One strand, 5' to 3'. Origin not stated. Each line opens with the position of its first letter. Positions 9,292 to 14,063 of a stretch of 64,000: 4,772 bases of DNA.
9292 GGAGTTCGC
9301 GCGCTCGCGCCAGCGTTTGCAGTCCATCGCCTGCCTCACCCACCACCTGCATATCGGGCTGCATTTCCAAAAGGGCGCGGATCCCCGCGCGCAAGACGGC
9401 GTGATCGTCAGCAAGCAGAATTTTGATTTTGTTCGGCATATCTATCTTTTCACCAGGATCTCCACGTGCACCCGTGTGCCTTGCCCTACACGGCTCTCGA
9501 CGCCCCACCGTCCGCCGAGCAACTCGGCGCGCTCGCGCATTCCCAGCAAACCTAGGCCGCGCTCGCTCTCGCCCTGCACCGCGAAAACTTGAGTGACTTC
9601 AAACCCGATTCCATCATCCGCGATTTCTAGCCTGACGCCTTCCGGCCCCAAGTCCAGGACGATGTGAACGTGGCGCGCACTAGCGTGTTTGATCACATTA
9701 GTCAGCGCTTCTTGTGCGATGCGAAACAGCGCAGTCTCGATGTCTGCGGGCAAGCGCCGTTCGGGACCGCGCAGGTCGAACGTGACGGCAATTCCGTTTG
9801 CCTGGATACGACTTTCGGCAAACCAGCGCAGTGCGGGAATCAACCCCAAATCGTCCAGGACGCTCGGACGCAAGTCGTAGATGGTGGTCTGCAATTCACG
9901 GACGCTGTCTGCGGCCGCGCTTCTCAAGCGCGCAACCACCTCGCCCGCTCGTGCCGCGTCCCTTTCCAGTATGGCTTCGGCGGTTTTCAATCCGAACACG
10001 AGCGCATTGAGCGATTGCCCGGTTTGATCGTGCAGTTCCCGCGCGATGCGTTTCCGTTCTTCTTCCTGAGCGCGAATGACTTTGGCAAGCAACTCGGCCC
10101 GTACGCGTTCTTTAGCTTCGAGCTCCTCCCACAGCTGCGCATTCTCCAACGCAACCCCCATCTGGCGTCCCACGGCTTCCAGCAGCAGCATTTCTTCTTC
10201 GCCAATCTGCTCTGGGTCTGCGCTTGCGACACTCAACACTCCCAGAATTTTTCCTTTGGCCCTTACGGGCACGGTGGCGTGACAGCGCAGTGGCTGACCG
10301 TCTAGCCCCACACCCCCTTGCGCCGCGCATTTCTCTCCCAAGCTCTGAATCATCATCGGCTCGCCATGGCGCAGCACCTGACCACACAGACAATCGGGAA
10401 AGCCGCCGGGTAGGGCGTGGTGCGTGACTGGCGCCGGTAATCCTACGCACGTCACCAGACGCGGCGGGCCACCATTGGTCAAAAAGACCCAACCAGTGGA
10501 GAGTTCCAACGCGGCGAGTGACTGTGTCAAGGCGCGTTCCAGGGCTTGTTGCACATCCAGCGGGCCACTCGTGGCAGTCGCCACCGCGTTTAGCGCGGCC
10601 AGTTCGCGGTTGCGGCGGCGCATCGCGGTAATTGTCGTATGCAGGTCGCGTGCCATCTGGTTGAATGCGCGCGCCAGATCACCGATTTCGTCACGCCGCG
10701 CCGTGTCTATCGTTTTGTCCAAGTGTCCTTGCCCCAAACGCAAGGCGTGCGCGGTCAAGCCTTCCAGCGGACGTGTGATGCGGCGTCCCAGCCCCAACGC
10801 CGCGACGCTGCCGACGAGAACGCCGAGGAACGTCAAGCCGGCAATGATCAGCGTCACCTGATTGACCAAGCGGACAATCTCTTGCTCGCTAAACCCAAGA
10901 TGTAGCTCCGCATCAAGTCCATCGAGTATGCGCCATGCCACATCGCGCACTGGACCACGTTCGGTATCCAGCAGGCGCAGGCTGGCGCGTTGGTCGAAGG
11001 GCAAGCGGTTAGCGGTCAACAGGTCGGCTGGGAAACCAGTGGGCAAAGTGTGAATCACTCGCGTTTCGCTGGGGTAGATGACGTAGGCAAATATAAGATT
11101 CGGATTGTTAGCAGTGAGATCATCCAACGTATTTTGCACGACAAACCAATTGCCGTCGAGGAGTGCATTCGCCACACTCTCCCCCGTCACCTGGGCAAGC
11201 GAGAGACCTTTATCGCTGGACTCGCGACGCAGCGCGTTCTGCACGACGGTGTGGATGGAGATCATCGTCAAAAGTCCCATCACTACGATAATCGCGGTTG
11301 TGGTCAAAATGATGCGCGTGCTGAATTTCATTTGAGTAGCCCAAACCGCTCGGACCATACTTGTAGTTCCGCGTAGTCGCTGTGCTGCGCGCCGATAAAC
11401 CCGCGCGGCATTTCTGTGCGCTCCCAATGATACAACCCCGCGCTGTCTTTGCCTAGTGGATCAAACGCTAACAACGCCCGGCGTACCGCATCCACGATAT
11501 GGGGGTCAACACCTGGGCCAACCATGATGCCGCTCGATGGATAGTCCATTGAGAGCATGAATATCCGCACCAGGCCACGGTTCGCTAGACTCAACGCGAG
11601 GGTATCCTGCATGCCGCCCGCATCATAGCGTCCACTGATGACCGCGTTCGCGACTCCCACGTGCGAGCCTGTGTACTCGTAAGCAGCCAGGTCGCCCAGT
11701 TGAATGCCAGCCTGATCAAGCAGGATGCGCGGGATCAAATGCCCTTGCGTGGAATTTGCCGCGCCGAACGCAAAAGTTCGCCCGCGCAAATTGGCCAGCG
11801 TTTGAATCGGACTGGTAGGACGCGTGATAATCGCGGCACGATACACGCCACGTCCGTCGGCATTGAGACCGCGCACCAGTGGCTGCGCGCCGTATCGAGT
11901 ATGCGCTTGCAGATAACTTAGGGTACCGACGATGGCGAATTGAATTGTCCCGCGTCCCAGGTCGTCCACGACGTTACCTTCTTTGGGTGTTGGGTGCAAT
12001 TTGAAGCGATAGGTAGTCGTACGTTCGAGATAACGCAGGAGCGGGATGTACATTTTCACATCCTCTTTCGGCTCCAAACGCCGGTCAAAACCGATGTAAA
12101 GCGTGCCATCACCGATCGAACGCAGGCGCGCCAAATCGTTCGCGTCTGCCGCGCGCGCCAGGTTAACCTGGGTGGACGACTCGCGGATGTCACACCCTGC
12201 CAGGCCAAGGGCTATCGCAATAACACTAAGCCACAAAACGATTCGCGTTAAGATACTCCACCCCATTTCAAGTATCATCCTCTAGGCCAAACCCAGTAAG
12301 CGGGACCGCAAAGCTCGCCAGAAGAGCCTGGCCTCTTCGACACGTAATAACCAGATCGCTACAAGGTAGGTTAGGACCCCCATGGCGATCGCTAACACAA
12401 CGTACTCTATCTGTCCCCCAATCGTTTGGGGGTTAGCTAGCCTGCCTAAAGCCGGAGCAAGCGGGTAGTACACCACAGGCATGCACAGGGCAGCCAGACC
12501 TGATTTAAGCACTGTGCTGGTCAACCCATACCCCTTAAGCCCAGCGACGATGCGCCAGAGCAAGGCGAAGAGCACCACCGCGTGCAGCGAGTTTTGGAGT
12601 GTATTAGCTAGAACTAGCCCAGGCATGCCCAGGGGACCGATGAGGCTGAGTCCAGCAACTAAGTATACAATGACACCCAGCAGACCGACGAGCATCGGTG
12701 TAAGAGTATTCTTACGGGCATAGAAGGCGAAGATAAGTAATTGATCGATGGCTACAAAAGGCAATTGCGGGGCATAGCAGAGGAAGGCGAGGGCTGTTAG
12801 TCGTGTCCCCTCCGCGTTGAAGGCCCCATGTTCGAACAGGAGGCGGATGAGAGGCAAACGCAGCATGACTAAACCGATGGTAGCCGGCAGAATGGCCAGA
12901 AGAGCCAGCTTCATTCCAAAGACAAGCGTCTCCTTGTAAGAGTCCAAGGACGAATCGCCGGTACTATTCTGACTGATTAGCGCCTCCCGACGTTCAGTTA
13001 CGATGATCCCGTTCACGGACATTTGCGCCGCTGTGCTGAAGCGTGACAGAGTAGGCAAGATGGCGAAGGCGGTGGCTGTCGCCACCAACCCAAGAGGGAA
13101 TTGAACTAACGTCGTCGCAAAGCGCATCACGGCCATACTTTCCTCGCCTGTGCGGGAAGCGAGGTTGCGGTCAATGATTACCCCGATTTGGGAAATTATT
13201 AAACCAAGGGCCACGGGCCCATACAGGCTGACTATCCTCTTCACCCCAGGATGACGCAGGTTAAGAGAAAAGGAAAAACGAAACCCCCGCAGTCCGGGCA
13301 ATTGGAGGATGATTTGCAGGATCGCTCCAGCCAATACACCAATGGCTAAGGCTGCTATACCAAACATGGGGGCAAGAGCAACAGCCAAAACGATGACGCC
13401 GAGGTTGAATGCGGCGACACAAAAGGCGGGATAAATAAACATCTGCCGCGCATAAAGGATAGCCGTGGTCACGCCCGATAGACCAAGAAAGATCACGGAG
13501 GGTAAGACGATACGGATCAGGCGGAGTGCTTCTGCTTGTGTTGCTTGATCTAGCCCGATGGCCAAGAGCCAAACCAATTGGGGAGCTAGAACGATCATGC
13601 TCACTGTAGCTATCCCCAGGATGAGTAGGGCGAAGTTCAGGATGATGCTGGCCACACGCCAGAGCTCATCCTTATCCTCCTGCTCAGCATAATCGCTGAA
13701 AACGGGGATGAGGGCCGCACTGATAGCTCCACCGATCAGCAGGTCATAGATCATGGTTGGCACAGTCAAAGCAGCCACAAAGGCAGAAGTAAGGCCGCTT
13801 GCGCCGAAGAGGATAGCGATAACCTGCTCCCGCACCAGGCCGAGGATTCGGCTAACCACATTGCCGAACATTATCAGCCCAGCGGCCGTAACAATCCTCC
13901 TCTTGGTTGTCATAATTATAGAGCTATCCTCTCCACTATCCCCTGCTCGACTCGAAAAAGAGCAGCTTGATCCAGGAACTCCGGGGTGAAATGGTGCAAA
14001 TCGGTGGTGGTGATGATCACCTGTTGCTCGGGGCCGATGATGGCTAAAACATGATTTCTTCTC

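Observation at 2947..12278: Three-component (binding protein + kinase + NarL regulator) sensor physically coupled to a Tat-exported molybdoenzyme of unknown substrate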

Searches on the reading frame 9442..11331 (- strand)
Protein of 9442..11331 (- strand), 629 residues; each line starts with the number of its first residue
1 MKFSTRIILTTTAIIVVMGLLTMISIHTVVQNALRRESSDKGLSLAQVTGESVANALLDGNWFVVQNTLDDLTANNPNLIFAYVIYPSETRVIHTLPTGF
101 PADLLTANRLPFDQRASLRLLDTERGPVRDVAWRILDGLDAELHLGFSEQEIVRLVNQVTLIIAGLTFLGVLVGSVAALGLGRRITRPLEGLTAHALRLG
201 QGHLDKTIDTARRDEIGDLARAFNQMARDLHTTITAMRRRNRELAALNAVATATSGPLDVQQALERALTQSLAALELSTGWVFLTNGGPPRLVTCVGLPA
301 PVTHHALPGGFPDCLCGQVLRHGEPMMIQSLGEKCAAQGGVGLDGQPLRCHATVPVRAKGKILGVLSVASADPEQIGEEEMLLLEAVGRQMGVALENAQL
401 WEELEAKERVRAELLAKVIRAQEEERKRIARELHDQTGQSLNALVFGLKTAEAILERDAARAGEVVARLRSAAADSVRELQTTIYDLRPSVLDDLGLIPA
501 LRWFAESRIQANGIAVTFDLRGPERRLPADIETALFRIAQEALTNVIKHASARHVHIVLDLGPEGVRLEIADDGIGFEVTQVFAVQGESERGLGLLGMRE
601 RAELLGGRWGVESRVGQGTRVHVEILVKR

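Call 3: search_protein_families(library=pfam, proteins=[window:9442-11331:-], max_evalue=0.01)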
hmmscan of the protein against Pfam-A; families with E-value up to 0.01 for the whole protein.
window:9442-11331:- (629 aa): 7 families
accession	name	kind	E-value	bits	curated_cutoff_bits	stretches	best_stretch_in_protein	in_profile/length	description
PF00672.30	HAMP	-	5.4e-17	62.3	25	1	181-231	2-52/53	HAMP domain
PF13185.12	GAF_2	-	9.6e-17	61.9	28.6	1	259-396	3-136/136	GAF domain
PF02518.31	HATPase_c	-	2e-15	57.6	26.4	1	532-626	3-108/111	Histidine kinase-, DNA gyrase B-, and HSP90-like ATPase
PF07730.19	HisKA_3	-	1.2e-14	55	24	1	425-492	1-68/68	Histidine kinase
PF01590.32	GAF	-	1.4e-11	45.5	22.4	1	259-395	1-133/133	GAF domain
PF13492.12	GAF_3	-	2.8e-08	34.7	27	1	260-397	2-129/129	GAF domain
PF13581.12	HATPase_c_2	-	9.2e-07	29.4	27.4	1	536-597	33-104/127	Histidine kinase-like ATPase domain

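Call 4: search_protein_families(library=ncbifam, proteins=[window:9442-11331:-], max_evalue=0.001)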
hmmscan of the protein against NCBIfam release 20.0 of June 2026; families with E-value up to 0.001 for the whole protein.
window:9442-11331:- (629 aa): 30 families (the best 25 are shown)
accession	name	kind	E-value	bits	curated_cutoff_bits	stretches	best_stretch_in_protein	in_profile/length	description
NF052443.1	SensHisKinMctS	equivalog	1.7e-44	151.9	700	1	412-623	237-444/457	two-component system sensor histidine kinase MctS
NF008649.0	PRK11644.1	equivalog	3.2e-35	121.8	408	1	399-624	277-493/499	signal transduction histidine-protein kinase/phosphatase UhpB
NF008184.0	PRK10935.1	equivalog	7.3e-31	107.4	553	2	424-624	362-556/565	nitrate/nitrite two-component system sensor histidine kinase NarQ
NF007896.0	PRK10600.1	equivalog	5.4e-29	101.3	578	2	424-625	389-583/598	nitrate/nitrite two-component system sensor histidine kinase NarX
NF047786.1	his_kin_MadS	equivalog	1.6e-26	93.4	500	1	420-625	225-433/434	MadS family sensor histidine kinase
NF052531.1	Strep_LiaS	equivalog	2.9e-24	85.9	450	1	402-625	112-325/328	envelope stress sensor histidine kinase LiaS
NF033092.0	HK_WalK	equivalog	8.1e-15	54.4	725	1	150-246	166-262/594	cell wall metabolism sensor histidine kinase WalK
NF040691.1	MtrAB_MtrB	equivalog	1.3e-13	50.8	450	1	148-237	178-264/507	MtrAB system histidine kinase MtrB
NF038263.1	prot_phos_SiaA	equivalog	7.1e-13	48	700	1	154-244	304-397/658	biofilm regulation protein phosphatase SiaA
NF047322.1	HK_morpho_MacS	equivalog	9.3e-11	41.5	300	1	372-624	137-365/367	MacS family sensor histidine kinase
NF058645.1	MCPCtpMPsAe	equivalog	2e-09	36.8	900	1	136-250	182-296/558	methyl-accepting chemotaxis protein CtpM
NF053592.1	HK_near_YfiR_like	equivalog_domain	1.2e-08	34.8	194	1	6-229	8-220/223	sensor histidine kinase, YfiR-like protein-associated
NF008298.1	PRK11086.1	subfamily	2.1e-08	33.1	520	1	541-625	434-523/529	DcuS/MalK family sensor histidine kinase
NF012163.2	BaeS_SmeS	equivalog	5.3e-08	32.2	500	1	167-239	170-241/457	sensor histidine kinase efflux regulator BaeS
TIGR02956.1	TMAO_torS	equivalog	1e-07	30.5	676.5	1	505-627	550-682/967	TMAO reductase system sensor histidine kinase/response regulator TorS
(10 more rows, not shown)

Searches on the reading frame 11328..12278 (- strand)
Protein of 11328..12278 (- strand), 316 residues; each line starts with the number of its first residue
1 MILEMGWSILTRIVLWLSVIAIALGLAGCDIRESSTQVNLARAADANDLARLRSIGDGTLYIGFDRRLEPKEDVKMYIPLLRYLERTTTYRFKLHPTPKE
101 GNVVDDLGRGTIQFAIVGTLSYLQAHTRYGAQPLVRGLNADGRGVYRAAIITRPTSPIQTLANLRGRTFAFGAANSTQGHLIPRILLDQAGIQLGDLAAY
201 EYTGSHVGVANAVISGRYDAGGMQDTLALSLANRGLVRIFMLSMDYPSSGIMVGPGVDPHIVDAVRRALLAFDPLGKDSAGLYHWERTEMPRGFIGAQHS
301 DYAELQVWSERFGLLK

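Call 3: search_protein_families(library=pfam, proteins=[window:11328-12278:-], max_evalue=0.01)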
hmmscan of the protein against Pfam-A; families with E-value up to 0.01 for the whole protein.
window:11328-12278:- (316 aa): 1 family
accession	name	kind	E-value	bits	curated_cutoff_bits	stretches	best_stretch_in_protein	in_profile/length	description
PF12974.12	Phosphonate-bd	-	8.5e-54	182.9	27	1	69-302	8-242/242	ABC transporter, phosphonate, periplasmic substrate-binding protein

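Call 4: search_protein_families(library=ncbifam, proteins=[window:11328-12278:-], max_evalue=0.001)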
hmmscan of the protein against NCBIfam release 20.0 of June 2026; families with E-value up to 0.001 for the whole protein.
window:11328-12278:- (316 aa): 5 families
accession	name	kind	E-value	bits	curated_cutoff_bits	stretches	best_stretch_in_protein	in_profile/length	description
TIGR01098.1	3A0109s03R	subfamily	8.7e-27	94.2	112.05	1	57-272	30-253/253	phosphate/phosphite/phosphonate ABC transporter substrate-binding protein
TIGR04553.1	ABC_peri_selen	hypoth_equivalog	2.5e-25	89.3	250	1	71-316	13-266/266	putative selenate ABC transporter substrate-binding protein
TIGR03431.1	PhnD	equivalog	2.7e-23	82.8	261.1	1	72-237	41-208/288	phosphonate ABC transporter substrate-binding protein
NF049985.1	SBP_like_Rv1680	exception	1.3e-07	31.5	400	1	100-200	40-139/268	Rv1680 family SBP-like protein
TIGR02122.1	TRAP_TAXI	subfamily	7.9e-05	21.7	84.35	1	105-204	76-178/320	TAXI family TRAP transporter solute-binding subunit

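Call 7: search_solved_structures(query=window:11328-12278:-, max_evalue=0.001)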
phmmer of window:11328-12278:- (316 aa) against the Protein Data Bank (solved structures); distinct sequences matched with E-value up to 0.001: 15.
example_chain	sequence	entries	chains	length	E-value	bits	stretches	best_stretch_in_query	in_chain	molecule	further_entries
5o2j_A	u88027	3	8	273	8.6e-21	77.7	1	72-273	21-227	Probable phosphite transport system-binding protein PtxB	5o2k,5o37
5jvb_A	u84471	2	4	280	4e-18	68.9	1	82-237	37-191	Phosphonate ABC transporter, periplasmic phosphonate-binding protein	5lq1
6x6b_A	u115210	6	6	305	1.2e-14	57.5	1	52-287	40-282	ArrX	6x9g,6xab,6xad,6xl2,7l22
6x8w_A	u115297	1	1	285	1.7e-13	53.7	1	52-287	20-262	ArrX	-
7s6g_A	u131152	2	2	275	3.5e-12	49.4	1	96-244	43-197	Phosphonate ABC type transporter/ substrate binding component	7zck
5lv1_A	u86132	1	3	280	3.4e-11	46.2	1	91-244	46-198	PtxB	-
5lq5_A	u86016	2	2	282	3.5e-08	36.3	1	154-225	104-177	Putative phosphonate binding protein for ABC transporter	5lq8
9lf9_A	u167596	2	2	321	8.2e-07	31.8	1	57-273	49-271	Phosphonate ABC transporter, periplasmic phosphonate-binding protein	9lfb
5ub3_A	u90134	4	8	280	4.7e-06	29.3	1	94-204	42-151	Phosphate-binding protein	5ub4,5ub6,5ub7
3p7i_A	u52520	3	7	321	1.1e-05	28.1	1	73-196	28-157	PhnD, subunit of alkylphosphonate ABC transporter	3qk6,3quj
3s4u_A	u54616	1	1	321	1.2e-05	28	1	73-186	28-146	PhnD, subunit of alkylphosphonate ABC transporter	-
6ght_A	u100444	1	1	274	2.8e-05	26.7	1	66-306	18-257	Probable phosphite transport system-binding protein HtxB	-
6ghq_A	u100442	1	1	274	2.8e-05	26.7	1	66-306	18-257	Probable phosphite transport system-binding protein HtxB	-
5me4_A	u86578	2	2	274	3.8e-05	26.3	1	66-306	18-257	Probable phosphite transport system-binding protein HtxB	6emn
3n5l_A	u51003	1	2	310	0.00034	23.2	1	76-187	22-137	Binding protein component of ABC phosphonate transporter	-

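Call 66: search_solved_structures(query=window:11328-12278:-, max_evalue=1e-10, show_alignments=4)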
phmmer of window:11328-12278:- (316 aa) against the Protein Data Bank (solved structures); distinct sequences matched with E-value up to 1e-10: 6.
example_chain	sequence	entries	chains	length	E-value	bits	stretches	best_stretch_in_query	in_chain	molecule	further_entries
5o2j_A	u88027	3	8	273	8.6e-21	77.7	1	72-273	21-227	Probable phosphite transport system-binding protein PtxB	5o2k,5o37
5jvb_A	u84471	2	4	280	4e-18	68.9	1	82-237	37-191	Phosphonate ABC transporter, periplasmic phosphonate-binding protein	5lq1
6x6b_A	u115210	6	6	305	1.2e-14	57.5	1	52-287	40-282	ArrX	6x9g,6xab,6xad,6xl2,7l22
6x8w_A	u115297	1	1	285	1.7e-13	53.7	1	52-287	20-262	ArrX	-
7s6g_A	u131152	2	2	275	3.5e-12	49.4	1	96-244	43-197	Phosphonate ABC type transporter/ substrate binding component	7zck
5lv1_A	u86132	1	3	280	3.4e-11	46.2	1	91-244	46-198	PtxB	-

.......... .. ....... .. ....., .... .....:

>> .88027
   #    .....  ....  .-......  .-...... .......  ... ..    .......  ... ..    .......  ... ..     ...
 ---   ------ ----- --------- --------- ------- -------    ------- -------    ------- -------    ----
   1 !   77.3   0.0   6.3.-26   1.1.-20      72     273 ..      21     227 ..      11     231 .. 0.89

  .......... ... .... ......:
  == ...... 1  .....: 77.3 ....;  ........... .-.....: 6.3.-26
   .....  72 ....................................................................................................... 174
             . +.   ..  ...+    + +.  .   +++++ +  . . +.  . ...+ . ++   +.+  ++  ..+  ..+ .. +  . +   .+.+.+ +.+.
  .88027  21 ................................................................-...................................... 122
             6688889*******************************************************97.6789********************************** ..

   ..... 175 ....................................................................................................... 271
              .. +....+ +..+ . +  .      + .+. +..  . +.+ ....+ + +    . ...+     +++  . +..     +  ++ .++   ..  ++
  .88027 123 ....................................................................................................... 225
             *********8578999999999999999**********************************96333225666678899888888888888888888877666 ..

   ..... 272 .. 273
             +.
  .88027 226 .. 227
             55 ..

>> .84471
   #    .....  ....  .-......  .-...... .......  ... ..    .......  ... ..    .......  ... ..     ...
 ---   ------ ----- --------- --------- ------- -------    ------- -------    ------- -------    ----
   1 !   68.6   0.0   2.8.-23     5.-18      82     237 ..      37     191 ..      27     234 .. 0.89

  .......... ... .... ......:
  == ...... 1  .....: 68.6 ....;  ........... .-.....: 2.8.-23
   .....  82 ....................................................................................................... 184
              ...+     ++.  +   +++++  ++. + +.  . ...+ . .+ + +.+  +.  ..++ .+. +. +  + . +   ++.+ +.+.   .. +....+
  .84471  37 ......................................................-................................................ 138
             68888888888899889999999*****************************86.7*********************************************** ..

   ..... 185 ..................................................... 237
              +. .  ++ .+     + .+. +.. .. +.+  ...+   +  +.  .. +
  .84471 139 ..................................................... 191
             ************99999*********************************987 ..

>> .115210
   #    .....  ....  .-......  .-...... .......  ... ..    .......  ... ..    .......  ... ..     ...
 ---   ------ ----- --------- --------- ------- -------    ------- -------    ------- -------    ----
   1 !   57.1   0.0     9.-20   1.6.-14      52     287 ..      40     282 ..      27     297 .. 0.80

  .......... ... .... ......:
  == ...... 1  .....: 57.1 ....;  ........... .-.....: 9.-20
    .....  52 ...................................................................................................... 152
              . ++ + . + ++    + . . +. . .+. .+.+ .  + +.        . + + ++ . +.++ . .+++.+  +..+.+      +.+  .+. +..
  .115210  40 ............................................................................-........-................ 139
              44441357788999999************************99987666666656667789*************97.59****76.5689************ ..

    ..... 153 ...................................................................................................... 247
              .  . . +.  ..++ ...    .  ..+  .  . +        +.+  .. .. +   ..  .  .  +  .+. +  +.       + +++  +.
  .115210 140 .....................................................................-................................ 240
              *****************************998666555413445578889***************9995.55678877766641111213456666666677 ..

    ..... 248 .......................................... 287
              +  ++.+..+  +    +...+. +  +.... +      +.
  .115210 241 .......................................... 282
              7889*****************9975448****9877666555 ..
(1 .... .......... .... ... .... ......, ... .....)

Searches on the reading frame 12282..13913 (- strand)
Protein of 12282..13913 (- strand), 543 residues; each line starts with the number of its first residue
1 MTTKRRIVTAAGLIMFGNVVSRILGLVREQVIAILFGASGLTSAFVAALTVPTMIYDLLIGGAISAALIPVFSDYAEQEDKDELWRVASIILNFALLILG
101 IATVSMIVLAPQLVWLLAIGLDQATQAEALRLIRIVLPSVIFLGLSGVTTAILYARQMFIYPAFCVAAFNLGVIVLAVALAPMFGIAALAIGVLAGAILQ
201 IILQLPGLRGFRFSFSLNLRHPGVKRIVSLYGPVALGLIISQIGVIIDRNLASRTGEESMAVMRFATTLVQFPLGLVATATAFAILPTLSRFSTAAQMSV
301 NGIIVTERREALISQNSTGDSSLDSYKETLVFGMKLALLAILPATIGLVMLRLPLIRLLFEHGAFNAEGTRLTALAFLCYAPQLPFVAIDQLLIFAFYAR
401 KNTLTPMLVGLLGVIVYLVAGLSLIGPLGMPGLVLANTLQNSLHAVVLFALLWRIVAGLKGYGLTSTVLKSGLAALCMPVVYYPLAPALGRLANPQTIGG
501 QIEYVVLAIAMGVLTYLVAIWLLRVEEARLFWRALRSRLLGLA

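Call 3: search_protein_families(library=pfam, proteins=[window:12282-13913:-], max_evalue=0.01)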
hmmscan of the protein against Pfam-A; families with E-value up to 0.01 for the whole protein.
window:12282-13913:- (543 aa): 2 families
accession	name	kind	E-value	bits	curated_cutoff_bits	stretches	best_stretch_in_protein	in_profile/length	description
PF03023.19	MurJ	-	2.6e-79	267.4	27.4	1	32-483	1-431/451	Lipid II flippase MurJ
PF01554.23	MatE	-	0.004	17.3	24.9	1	38-175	20-157/161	MatE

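Call 4: search_protein_families(library=ncbifam, proteins=[window:12282-13913:-], max_evalue=0.001)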
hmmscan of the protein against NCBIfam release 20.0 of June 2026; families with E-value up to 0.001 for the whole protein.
window:12282-13913:- (543 aa): 1 family
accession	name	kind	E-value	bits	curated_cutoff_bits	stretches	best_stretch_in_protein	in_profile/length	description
TIGR01695.1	murJ_mviN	equivalog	2.9e-86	290.2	235.55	2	9-294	4-293/506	murein biosynthesis integral membrane protein MurJ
